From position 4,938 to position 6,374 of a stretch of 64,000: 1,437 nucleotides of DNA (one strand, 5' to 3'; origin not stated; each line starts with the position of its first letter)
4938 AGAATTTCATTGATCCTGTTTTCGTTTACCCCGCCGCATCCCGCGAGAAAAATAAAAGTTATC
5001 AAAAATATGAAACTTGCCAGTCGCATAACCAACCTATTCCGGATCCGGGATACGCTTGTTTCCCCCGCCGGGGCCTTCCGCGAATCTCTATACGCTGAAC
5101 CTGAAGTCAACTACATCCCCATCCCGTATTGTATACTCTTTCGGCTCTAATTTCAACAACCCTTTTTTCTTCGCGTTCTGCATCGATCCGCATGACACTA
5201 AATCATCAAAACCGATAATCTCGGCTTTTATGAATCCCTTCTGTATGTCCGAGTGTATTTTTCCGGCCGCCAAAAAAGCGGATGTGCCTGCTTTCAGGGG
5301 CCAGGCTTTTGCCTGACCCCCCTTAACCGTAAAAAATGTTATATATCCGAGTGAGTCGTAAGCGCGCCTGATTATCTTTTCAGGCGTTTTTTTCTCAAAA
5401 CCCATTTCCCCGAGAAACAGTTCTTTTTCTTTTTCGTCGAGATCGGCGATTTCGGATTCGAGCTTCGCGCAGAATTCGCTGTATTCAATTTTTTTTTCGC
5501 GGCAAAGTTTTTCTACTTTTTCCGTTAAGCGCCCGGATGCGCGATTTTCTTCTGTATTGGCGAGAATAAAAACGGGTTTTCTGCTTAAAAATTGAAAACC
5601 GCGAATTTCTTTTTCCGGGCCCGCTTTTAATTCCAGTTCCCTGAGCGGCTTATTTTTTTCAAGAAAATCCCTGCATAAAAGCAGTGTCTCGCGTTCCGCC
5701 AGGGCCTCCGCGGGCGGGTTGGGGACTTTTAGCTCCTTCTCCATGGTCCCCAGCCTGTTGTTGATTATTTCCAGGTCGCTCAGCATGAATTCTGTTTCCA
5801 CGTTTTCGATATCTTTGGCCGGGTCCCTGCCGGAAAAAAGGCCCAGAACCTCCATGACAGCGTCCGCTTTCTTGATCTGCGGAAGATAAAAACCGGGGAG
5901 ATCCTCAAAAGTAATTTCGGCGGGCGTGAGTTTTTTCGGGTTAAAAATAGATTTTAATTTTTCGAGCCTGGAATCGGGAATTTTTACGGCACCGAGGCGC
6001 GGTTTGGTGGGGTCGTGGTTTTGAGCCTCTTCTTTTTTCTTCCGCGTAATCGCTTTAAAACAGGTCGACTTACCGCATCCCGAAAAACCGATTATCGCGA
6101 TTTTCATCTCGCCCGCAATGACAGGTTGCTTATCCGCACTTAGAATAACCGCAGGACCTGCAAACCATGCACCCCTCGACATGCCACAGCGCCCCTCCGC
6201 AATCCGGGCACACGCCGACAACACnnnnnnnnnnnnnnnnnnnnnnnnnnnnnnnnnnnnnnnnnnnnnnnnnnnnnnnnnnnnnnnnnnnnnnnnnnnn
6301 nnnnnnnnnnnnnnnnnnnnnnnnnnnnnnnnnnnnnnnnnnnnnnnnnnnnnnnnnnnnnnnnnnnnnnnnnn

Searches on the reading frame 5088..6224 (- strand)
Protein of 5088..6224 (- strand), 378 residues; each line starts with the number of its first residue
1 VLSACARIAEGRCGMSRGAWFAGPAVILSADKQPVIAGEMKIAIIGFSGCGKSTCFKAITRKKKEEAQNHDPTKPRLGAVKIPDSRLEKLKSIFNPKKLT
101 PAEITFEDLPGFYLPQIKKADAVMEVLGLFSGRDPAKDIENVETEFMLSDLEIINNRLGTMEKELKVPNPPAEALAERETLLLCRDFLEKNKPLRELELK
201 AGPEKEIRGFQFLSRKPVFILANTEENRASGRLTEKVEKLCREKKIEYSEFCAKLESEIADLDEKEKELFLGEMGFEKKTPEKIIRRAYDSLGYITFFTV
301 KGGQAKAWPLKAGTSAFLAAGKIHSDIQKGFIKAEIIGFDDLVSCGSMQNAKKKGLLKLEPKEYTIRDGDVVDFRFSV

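Call 73: search_protein_families(library=pfam, proteins=[window:5088-6224:-], max_evalue=0.00001)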
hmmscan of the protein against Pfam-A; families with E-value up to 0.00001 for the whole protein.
window:5088-6224:- (378 aa): 1 family
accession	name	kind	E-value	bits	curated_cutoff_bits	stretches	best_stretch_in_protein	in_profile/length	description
PF06071.19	YchF-GTPase_C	-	1.1e-28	99.6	27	1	295-376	2-83/84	Protein of unknown function (DUF933)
